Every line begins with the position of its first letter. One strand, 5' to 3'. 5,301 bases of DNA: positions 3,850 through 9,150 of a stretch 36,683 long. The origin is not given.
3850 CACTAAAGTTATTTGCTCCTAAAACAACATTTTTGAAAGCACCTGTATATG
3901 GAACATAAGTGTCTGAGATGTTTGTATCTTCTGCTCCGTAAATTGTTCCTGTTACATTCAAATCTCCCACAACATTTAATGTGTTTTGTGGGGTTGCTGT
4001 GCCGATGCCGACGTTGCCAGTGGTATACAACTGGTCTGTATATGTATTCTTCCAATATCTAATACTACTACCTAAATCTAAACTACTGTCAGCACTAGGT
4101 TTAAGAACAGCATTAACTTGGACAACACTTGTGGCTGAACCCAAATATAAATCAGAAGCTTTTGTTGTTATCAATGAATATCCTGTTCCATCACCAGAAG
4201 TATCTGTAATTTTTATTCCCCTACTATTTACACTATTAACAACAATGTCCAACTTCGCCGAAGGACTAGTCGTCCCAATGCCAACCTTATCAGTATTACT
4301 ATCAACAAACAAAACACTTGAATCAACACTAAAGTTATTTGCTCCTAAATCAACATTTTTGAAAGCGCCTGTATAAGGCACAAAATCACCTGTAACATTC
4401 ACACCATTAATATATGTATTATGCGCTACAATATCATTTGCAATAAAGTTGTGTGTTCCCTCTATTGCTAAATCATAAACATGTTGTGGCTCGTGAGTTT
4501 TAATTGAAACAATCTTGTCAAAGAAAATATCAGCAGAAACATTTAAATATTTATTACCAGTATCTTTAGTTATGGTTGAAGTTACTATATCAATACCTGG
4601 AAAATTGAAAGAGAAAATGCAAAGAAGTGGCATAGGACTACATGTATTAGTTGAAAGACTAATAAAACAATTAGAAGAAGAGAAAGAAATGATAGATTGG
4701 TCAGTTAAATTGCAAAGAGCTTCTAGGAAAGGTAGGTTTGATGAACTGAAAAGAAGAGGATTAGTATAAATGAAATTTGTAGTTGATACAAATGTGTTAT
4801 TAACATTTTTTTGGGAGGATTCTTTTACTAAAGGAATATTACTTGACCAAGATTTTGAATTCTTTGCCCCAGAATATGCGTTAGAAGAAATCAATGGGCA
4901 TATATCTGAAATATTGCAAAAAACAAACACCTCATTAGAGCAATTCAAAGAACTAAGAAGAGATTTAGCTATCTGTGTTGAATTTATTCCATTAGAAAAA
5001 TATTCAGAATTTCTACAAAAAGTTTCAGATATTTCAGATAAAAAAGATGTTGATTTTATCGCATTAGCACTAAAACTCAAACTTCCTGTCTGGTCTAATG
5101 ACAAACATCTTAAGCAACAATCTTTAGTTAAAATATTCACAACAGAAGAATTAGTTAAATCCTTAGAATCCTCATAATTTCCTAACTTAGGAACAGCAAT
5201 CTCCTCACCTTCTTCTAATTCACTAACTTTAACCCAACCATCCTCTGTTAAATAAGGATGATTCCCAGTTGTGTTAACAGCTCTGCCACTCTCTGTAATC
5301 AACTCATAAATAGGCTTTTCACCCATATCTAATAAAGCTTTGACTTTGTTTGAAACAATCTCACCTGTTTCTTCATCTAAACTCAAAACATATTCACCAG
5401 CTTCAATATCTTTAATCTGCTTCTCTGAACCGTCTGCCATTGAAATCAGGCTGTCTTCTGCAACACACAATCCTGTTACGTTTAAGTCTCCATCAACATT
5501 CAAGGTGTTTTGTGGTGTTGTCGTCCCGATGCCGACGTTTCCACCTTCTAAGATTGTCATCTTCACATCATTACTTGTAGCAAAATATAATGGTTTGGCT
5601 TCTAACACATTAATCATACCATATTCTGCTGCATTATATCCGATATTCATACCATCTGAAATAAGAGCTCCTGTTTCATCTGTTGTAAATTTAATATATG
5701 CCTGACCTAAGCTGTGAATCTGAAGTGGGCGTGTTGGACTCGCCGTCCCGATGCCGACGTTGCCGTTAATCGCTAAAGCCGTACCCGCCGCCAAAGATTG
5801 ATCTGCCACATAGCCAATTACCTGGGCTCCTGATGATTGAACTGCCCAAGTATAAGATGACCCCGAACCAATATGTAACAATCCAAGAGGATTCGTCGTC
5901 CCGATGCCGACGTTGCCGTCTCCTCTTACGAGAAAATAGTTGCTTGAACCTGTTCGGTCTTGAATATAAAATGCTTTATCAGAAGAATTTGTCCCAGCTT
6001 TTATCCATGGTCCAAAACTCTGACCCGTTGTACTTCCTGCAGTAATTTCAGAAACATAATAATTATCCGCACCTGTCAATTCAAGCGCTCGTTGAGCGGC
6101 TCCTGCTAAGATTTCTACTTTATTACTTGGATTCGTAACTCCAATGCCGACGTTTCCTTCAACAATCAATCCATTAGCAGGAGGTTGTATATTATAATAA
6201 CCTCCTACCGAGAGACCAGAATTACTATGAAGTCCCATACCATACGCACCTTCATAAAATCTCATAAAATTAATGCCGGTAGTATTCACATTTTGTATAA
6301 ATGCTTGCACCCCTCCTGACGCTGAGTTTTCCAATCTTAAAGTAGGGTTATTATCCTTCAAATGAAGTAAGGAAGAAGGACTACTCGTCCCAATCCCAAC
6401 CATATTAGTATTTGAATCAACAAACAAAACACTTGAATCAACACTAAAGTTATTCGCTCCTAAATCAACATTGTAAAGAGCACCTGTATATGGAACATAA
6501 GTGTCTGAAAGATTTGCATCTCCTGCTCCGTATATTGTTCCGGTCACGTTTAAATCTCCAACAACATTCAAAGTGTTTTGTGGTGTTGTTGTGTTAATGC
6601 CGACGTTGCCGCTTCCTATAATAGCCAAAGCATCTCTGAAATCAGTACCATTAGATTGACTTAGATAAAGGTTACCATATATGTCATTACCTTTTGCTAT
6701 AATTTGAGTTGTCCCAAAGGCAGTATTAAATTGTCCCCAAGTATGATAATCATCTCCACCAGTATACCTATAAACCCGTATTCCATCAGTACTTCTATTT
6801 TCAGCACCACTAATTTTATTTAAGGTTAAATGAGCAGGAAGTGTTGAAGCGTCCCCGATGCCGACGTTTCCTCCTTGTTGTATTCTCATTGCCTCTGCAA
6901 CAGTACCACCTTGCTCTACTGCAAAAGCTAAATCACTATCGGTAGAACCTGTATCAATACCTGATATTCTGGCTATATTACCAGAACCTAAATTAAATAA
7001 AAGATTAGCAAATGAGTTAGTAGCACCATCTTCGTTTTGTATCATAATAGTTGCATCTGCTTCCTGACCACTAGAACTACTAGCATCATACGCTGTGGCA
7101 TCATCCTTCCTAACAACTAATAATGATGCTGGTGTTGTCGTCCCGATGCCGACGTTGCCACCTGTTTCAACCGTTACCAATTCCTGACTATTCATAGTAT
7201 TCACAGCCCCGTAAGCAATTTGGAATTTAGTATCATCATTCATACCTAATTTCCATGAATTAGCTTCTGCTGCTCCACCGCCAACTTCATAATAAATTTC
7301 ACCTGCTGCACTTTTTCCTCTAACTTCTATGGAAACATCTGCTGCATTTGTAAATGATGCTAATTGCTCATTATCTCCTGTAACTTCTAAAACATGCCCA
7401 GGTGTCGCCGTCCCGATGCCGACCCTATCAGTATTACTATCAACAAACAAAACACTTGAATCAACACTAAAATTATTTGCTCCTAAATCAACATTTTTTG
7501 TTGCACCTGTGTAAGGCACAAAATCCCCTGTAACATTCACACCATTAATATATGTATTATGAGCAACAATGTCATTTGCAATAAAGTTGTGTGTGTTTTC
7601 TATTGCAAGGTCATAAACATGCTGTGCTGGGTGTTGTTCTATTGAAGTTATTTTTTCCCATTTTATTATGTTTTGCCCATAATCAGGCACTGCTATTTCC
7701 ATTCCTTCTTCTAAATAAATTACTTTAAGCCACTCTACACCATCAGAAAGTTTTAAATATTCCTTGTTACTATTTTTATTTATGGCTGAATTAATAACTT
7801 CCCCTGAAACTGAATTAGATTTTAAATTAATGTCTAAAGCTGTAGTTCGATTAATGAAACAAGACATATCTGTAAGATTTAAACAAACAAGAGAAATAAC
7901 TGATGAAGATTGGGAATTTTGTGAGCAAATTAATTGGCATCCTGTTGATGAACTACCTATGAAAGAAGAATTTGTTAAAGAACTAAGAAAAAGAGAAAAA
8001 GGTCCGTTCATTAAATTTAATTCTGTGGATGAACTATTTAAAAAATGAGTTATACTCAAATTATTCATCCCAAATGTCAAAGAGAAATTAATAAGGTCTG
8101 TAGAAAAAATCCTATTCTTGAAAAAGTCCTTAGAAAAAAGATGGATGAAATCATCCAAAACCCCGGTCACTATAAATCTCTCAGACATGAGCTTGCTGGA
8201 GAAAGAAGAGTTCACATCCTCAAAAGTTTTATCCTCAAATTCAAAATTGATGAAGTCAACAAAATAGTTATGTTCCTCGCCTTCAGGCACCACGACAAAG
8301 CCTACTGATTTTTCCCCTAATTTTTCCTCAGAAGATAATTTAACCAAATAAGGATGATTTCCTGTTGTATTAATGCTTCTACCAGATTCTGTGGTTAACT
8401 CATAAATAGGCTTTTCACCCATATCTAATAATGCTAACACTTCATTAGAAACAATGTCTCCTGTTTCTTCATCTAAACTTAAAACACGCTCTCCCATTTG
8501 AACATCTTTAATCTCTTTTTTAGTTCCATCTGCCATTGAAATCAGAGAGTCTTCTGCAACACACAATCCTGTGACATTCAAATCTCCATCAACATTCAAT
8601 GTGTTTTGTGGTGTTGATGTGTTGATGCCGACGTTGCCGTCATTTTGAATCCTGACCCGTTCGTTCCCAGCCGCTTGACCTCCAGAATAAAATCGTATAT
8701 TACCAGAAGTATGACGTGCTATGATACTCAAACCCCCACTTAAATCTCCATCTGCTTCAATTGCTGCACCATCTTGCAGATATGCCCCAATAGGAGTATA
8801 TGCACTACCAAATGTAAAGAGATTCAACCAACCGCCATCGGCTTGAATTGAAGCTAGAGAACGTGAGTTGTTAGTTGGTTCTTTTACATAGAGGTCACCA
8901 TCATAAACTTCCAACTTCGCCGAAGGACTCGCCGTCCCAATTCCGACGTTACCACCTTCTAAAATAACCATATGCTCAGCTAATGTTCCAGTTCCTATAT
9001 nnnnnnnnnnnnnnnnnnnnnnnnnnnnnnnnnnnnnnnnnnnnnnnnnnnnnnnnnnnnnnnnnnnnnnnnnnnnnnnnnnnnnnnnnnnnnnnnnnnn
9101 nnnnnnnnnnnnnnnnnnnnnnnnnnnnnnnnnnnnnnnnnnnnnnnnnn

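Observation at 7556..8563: Canonical mini-intein whose endonuclease slot holds an antisense RelE/ParE toxin-antitoxin operon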

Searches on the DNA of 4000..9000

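Call 84: search_rna_families(source=window, start=4000, end=9000, threshold=gathering)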
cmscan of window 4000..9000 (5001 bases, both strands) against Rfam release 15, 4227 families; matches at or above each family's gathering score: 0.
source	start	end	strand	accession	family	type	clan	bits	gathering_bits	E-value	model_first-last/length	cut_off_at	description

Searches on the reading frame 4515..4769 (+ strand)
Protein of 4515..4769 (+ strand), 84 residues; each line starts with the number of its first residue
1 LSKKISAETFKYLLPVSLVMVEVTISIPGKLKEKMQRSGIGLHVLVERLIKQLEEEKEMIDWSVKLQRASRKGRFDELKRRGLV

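Call 44: search_protein_families(library=pfam, proteins=[window:4515-4769:+], max_evalue=0.1)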
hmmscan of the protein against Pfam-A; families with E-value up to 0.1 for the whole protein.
window:4515-4769:+ (84 aa): 0 families

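Call 45: search_protein_families(library=ncbifam, proteins=[window:4515-4769:+], max_evalue=0.1)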
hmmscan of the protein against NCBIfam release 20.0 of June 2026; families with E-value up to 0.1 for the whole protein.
window:4515-4769:+ (84 aa): 1 family
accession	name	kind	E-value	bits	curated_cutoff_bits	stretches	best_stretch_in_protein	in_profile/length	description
NF050799.1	TA_anti_VapB_Sulfo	equivalog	0.015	15.9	60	1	23-59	2-42/69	type II toxin-antitoxin system VapB family antitoxin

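Call 46: search_protein_families(library=padloc, proteins=[window:4515-4769:+], max_evalue=0.1)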
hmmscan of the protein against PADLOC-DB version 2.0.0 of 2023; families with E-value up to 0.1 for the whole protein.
window:4515-4769:+ (84 aa): 0 families

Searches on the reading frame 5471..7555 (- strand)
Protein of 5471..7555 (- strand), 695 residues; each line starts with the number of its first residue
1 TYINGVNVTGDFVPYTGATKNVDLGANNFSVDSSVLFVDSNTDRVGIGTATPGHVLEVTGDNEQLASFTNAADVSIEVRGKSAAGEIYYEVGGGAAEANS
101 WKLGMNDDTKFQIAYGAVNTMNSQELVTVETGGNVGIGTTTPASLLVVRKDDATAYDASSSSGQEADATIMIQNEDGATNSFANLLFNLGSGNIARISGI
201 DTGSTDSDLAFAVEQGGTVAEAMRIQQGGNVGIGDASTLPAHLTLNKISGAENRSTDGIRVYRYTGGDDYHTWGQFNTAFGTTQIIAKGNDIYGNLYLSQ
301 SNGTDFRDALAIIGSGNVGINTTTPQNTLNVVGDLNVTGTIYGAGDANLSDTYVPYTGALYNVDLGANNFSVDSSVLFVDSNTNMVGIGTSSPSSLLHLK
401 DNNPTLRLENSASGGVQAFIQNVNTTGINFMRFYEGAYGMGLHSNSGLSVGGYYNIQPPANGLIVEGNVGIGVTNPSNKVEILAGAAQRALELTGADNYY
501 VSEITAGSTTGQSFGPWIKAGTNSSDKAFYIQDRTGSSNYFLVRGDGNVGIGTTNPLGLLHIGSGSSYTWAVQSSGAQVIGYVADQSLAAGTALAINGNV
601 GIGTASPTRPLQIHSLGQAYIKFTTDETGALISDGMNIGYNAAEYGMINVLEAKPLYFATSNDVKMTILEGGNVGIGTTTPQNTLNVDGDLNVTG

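Call 90: search_protein_families(library=pfam, proteins=[window:5471-7555:-], max_evalue=0.01)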
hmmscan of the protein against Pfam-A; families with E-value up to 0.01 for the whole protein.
window:5471-7555:- (695 aa): 0 families

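Call 91: search_protein_families(library=phrogs, proteins=[window:5471-7555:-], max_evalue=0.001)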
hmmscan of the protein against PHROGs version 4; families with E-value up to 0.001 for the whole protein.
window:5471-7555:- (695 aa): 7 families
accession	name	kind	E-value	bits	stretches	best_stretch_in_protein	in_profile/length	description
phrog_9942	-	tail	7.8e-27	94.7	3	597-692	654-745/1178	tail fiber protein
phrog_18345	-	tail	4.9e-15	55.9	1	35-237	247-450/956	tail fiber protein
phrog_5906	-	unknown function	1.6e-14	55.3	2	16-88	13-85/197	-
phrog_28668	-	unknown function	1.7e-08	35.6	0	316-340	30-54/153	-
phrog_3269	-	tail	2.7e-07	30.6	0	667-695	21-49/689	tail protein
phrog_5342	-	tail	3e-07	28.7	1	25-344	2955-3253/3319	tail fiber protein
phrog_9563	-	unknown function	3.6e-06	28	0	311-340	11-40/85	-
